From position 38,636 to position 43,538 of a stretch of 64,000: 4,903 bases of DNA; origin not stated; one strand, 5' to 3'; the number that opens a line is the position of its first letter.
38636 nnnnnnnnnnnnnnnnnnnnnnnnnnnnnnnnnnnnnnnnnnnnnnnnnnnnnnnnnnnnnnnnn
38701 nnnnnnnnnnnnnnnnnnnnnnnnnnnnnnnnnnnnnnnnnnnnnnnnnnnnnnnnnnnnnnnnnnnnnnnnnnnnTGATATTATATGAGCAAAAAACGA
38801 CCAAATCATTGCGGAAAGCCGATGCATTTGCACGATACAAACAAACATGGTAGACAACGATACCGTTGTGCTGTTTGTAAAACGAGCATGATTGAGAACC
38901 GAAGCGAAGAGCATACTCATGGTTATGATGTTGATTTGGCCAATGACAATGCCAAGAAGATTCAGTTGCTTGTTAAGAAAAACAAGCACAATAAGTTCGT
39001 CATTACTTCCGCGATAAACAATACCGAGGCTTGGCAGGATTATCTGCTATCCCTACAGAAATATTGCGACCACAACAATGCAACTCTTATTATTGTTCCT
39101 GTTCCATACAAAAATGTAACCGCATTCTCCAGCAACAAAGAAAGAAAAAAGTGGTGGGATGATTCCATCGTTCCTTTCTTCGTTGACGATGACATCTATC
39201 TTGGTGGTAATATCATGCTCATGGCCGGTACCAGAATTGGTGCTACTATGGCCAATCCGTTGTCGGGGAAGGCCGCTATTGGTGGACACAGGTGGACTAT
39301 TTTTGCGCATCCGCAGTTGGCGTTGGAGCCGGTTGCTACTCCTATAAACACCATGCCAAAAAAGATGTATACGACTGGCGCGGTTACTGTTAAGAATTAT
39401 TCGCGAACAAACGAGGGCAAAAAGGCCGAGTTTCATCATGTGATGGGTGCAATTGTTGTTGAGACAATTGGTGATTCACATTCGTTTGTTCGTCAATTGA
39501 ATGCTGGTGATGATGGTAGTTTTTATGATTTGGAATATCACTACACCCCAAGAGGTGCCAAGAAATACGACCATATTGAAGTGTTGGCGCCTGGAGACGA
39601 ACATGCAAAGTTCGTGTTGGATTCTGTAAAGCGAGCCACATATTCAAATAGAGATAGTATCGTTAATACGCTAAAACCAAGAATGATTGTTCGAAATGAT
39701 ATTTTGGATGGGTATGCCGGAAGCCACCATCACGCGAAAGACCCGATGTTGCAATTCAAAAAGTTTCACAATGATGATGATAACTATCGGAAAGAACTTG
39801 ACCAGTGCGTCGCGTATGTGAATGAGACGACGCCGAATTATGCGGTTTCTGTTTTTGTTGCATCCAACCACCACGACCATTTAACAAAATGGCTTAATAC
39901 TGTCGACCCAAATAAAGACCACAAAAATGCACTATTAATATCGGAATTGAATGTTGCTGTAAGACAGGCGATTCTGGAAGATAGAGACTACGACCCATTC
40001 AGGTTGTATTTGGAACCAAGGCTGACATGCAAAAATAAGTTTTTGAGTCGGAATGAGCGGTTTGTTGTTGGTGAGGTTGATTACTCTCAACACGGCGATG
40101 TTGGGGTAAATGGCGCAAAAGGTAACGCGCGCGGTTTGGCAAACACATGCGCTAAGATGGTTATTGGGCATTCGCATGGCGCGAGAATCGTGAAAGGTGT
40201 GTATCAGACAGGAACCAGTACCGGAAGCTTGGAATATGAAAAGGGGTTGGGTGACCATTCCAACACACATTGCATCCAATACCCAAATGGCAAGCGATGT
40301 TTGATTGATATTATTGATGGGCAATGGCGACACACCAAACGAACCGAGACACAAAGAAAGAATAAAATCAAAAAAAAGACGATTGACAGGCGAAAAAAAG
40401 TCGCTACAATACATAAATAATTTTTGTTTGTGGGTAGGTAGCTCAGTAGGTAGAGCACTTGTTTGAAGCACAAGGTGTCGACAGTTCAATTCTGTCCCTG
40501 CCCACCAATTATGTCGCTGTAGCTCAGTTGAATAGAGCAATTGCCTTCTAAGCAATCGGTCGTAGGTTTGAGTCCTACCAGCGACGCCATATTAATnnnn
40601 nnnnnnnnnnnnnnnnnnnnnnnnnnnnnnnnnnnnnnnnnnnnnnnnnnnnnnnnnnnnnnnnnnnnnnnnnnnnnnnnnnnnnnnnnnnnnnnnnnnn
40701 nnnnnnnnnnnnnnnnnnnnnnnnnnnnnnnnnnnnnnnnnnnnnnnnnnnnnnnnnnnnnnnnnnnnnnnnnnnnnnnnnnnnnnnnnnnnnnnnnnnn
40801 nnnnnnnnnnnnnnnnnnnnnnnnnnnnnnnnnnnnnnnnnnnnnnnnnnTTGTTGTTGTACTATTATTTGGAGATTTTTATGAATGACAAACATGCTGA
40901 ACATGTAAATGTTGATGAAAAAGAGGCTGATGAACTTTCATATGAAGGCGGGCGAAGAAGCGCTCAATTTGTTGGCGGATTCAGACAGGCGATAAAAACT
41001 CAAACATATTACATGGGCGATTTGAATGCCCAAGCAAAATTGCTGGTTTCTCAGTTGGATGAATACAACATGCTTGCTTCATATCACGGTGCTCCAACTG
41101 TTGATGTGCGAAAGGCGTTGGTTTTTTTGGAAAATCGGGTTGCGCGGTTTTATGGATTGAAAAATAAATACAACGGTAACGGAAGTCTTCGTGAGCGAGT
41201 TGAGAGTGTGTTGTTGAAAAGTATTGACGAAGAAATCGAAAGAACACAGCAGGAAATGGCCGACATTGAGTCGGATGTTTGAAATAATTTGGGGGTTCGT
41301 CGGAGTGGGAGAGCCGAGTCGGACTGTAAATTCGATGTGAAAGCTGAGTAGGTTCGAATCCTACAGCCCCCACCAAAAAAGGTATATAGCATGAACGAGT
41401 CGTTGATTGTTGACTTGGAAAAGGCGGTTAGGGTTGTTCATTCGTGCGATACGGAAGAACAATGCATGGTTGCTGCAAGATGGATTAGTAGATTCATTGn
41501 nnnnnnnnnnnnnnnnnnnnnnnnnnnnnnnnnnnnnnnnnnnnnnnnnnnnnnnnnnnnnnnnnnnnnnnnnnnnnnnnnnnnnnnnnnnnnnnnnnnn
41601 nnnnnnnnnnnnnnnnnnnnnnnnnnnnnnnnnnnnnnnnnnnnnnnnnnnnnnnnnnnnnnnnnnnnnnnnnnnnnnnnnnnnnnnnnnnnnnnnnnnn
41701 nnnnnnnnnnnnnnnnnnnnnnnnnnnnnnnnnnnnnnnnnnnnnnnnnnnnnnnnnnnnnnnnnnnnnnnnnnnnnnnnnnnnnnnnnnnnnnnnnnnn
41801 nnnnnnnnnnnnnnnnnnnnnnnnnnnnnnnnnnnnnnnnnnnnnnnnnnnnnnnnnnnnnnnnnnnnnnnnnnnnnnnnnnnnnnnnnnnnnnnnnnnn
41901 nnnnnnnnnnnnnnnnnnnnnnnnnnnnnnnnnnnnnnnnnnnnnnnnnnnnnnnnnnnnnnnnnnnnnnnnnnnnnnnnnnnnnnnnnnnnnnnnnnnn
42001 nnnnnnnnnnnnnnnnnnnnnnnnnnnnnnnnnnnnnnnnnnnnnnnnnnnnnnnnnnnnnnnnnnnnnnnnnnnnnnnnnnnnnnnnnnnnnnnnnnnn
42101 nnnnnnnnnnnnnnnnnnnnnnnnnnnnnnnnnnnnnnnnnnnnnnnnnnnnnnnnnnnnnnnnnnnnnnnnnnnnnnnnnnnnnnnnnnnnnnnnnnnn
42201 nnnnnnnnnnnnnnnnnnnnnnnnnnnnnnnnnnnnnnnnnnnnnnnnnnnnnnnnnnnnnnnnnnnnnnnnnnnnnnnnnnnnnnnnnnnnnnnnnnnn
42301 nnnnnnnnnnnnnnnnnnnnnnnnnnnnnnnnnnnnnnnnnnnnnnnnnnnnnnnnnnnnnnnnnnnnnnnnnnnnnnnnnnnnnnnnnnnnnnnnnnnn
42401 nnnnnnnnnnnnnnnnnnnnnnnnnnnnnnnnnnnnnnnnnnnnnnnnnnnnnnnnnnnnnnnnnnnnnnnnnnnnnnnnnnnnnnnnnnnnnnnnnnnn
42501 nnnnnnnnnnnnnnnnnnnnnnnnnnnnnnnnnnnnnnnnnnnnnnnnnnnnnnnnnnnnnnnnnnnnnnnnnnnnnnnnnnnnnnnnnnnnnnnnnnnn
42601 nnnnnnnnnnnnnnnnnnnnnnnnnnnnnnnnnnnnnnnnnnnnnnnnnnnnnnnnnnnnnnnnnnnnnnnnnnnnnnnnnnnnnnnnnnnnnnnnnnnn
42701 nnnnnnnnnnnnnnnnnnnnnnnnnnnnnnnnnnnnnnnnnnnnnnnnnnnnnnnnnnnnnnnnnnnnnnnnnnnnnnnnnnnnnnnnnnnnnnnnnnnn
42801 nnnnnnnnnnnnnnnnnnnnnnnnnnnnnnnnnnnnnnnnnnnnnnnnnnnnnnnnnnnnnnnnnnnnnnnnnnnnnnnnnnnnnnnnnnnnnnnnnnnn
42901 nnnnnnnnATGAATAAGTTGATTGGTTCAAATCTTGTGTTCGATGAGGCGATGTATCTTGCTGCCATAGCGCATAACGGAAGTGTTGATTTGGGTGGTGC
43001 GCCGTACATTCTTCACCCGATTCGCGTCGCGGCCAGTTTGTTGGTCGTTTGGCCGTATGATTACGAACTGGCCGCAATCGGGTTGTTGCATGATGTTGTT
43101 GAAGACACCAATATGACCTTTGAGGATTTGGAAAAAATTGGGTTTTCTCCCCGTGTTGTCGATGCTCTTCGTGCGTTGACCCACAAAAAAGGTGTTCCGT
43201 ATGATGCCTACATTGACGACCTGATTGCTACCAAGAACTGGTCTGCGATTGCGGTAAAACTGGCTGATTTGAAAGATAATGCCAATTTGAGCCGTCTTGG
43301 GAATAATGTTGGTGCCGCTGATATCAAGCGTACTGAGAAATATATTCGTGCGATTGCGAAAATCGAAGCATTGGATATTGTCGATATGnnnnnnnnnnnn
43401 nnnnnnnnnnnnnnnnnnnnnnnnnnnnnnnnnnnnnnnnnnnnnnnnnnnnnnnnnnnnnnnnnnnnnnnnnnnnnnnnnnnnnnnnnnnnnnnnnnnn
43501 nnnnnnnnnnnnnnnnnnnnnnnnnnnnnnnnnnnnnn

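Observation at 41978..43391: Divergent alarmone module: RelA/SpoT-type small alarmone synthetase (minus strand) beside an HD (p)ppGpp hydrolase, inside the tRNA island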

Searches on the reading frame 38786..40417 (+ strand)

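Call 13: search_protein_families(library=phrogs, proteins=[window:38786-40417:+], max_evalue=0.00001)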
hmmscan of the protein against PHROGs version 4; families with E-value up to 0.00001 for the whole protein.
window:38786-40417:+ (544 aa): 1 family
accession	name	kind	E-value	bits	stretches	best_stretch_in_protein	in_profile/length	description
phrog_1745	-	other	1.1e-118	398.2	1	51-515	69-541/542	DNA transfer protein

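Call 68: search_protein_families(library=pfam, proteins=[window:38786-40417:+], max_evalue=0.001)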
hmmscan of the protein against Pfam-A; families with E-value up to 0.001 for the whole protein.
window:38786-40417:+ (544 aa): 0 families

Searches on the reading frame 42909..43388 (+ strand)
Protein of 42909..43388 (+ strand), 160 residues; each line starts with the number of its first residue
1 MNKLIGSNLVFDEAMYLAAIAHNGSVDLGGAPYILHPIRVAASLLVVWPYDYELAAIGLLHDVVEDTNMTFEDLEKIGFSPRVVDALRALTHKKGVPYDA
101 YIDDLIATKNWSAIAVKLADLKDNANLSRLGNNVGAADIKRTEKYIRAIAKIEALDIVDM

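Call 4: search_protein_families(library=pfam, proteins=[window:42909-43388:+], max_evalue=1)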
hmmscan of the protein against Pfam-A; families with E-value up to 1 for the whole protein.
window:42909-43388:+ (160 aa): 2 families
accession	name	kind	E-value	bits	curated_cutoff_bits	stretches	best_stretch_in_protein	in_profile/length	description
PF13328.12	HD_4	-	7e-07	29.5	27.2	1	14-92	1-76/156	HD domain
PF01966.28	HD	-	0.077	13.7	22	1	36-73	4-47/116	HD domain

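Call 5: search_protein_families(library=padloc, proteins=[window:42909-43388:+], max_evalue=1)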
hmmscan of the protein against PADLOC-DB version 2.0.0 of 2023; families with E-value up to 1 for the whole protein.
window:42909-43388:+ (160 aa): 1 family
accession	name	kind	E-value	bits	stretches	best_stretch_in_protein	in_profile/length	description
PDLC05043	PDC-S57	-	0.029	12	1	67-108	11-52/221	-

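Call 6: search_protein_families(library=phrogs, proteins=[window:42909-43388:+], max_evalue=0.01)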
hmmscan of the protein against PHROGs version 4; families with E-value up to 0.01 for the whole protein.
window:42909-43388:+ (160 aa): 5 families
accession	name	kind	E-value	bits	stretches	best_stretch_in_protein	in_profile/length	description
phrog_990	-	other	8.4e-42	144.7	1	12-154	156-293/374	metal-dependent phosphohydrolase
phrog_30929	-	unknown function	6.7e-17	62.5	1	14-153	241-375/413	-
phrog_15275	-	unknown function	6.1e-06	27.1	1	30-132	48-153/223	-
phrog_37235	-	other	7.8e-06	27.1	1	74-152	6-81/118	metal-dependent phosphohydrolase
phrog_32047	-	other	0.00024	21.5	1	28-74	44-90/301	phosphohydrolase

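Call 7: search_protein_families(library=ncbifam, proteins=[window:42909-43388:+], max_evalue=1)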
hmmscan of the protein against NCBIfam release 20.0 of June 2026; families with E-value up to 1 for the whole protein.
window:42909-43388:+ (160 aa): 2 families
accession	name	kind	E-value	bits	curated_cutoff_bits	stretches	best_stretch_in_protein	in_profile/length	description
TIGR00691.1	spoT_relA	subfamily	4.5e-16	58.3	499.2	1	14-92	1-77/687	RelA/SpoT family protein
NF008303.0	PRK11092.1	equivalog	2.9e-11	42.3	947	1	13-83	25-93/702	bifunctional GTP diphosphokinase/guanosine-3',5'-bis pyrophosphate 3'-pyrophosphohydrolase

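Call 12: search_dna_similar(query=window:42909-43388:+, collection=phages, mode=protein, max_rows=40)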
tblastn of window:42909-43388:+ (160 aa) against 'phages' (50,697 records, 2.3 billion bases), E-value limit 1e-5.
Records with a match: 414; places in all: 416; records where one place covers at least 80% of the query: 226.
Best place of each record, by identity: <60% 414.
By first word of the organism name: Pseudomonas 127; Aeromonas 45; Streptococcus 35; Klebsiella 31; Escherichia 16; Bacteriophage 16; Cronobacter 15; Salmonella 14; Vibrio 11; Stenotrophomonas 8; and 34 more.
By host as written in the record: Pseudomonas aeruginosa 48; - 39; Pseudomonas aeruginosa PAO1 25; Aeromonas salmonicida 14; Klebsiella pneumoniae 12; Cronobacter sakazakii 11; Aeromonas hydrophila BIOTECH 10089 11; Pseudomonas aeruginosa PAK 10; and 147 more.
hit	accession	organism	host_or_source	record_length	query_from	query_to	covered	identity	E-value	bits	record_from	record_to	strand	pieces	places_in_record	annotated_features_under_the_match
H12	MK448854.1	Streptococcus phage Javan146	Streptococcus dysgalactiae ERR109289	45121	6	149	90%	45.8%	1e-22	98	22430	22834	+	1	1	guanosine-3',5'-bis(diphosphate) 3'-pyrophosphohydrolase | hypothetical protein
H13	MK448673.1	Streptococcus phage Javan119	Streptococcus dysgalactiae ATCC_27957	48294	6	149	90%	45.8%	3e-22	97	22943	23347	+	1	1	guanosine-3',5'-bis(diphosphate) 3'-pyrophosphohydrolase | hypothetical protein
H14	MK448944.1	Streptococcus phage Javan452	Streptococcus pyogenes ERR111845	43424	14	149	85%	47.1%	8e-23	99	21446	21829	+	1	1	guanosine-3',5'-bis(diphosphate) 3'-pyrophosphohydrolase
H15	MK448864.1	Streptococcus phage Javan180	Streptococcus equi 4047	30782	14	149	85%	45.6%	2e-21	95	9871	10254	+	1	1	guanosine-3',5'-bis(diphosphate) 3'-pyrophosphohydrolase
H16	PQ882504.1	Enterobacter phage FENT2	Enterobacter kobei AG07E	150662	14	152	87%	43.9%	4e-22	97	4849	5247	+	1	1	metal-dependent phosphohydrolase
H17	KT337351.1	Streptococcus phage phiARI0455b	Streptococcus pneumoniae 09B13723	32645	6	149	90%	42.4%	3e-21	94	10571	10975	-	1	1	HD_4 domain protein | hypothetical protein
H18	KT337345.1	Streptococcus phage phiARI0285-1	Streptococcus pneumoniae 10B01328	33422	6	149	90%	42.4%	3e-21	94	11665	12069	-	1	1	HD_4 domain protein | hypothetical protein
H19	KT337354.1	Streptococcus phage phiARI0462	Streptococcus pneumoniae 09B05356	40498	6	149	90%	42.4%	3e-21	94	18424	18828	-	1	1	HD_4 domain protein | hypothetical protein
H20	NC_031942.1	Streptococcus phage phiARI0462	Streptococcus pneumoniae 09B05356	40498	6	149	90%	42.4%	3e-21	94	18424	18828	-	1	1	metal-dependent phosphohydrolase | hypothetical protein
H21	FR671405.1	Streptococcus phage V22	Streptococcus pneumoniae, strain V22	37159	6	149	90%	42.4%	5e-20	91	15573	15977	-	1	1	scaffold 3 | Metal dependent phosphohydrolase | Phage protein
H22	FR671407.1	Streptococcus phage 34117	Streptococcus pneumoniae, strain 34117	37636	6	149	90%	42.4%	5e-20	91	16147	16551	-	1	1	scaffold 2 | Metal dependent phosphohydrolase | Phage protein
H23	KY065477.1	Streptococcus phage IPP37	Streptococcus pneumoniae USA22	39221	6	149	90%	42.4%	5e-20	91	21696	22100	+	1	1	metal dependent phosphohydrolase | hypothetical protein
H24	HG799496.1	Streptococcus phage K13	Streptococcus pneumoniae isolate K13-810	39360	6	149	90%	42.4%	5e-20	91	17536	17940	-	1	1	phage protein (x2)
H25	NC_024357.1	Streptococcus phage K13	Streptococcus pneumoniae isolate K13-810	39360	6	149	90%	42.4%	5e-20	91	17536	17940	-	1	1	metal-dependent phosphohydrolase | phage protein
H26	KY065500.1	Streptococcus phage IPP64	Streptococcus pneumoniae 24F/2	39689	6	149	90%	42.4%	5e-20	91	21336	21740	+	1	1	metal dependent phosphohydrolase, HD region | hypothetical protein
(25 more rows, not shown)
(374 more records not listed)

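Call 18: search_solved_structures(query=window:42909-43388:+, max_evalue=0.01, show_alignments=2)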
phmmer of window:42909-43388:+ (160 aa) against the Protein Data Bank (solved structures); distinct sequences matched with E-value up to 0.01: 18.
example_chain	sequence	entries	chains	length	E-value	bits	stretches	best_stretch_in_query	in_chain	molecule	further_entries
7smg_A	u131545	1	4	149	9.4e-20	74.6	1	8-150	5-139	(p)ppApp hydrolase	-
8acu_A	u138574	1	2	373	9.5e-11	45.3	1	7-98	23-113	GTP pyrophosphokinase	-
7oiw_A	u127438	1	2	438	1.1e-10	45.1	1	15-101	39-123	GTP pyrophosphokinase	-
6yxa_A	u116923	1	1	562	1.7e-10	44.5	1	7-98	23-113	GTP pyrophosphokinase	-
1vj7_A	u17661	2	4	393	8e-10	42.3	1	13-107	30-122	Bifunctional RELA/SPOT | Bifunctional (p)ppGpp synthase/hydrolase RelA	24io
4yf1_A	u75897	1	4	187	9.5e-10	42.1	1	10-126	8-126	Lmo0812 protein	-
9s6k_B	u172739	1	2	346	1.5e-09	41.5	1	11-91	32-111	GTP pyrophosphokinase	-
3nqw_A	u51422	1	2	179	2.5e-09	40.7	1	11-148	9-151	CG11900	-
7qps_A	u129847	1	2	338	9.4e-09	38.8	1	18-124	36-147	ACT domain protein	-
7qpr_A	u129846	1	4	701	3.1e-08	37.2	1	18-123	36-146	ACT domain protein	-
7ohg_A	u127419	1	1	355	5.3e-08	36.4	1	13-83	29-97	Guanosine-3',5'-bis(Diphosphate) 3'-pyrophosphohydrolase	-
6s2t_A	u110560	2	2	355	5.3e-08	36.4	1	13-83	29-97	(P)ppGpp synthetase I, SpoT/RelA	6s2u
6s2v_A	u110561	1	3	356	5.4e-08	36.4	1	13-83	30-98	(P)ppGpp synthetase I, SpoT/RelA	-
7qoc_A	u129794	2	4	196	4.4e-06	30.2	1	13-124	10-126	Guanosine polyphosphate pyrophosphohydrolases/synthetases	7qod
3nr1_A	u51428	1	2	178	5.5e-05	26.6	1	26-98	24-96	HD domain-containing protein 3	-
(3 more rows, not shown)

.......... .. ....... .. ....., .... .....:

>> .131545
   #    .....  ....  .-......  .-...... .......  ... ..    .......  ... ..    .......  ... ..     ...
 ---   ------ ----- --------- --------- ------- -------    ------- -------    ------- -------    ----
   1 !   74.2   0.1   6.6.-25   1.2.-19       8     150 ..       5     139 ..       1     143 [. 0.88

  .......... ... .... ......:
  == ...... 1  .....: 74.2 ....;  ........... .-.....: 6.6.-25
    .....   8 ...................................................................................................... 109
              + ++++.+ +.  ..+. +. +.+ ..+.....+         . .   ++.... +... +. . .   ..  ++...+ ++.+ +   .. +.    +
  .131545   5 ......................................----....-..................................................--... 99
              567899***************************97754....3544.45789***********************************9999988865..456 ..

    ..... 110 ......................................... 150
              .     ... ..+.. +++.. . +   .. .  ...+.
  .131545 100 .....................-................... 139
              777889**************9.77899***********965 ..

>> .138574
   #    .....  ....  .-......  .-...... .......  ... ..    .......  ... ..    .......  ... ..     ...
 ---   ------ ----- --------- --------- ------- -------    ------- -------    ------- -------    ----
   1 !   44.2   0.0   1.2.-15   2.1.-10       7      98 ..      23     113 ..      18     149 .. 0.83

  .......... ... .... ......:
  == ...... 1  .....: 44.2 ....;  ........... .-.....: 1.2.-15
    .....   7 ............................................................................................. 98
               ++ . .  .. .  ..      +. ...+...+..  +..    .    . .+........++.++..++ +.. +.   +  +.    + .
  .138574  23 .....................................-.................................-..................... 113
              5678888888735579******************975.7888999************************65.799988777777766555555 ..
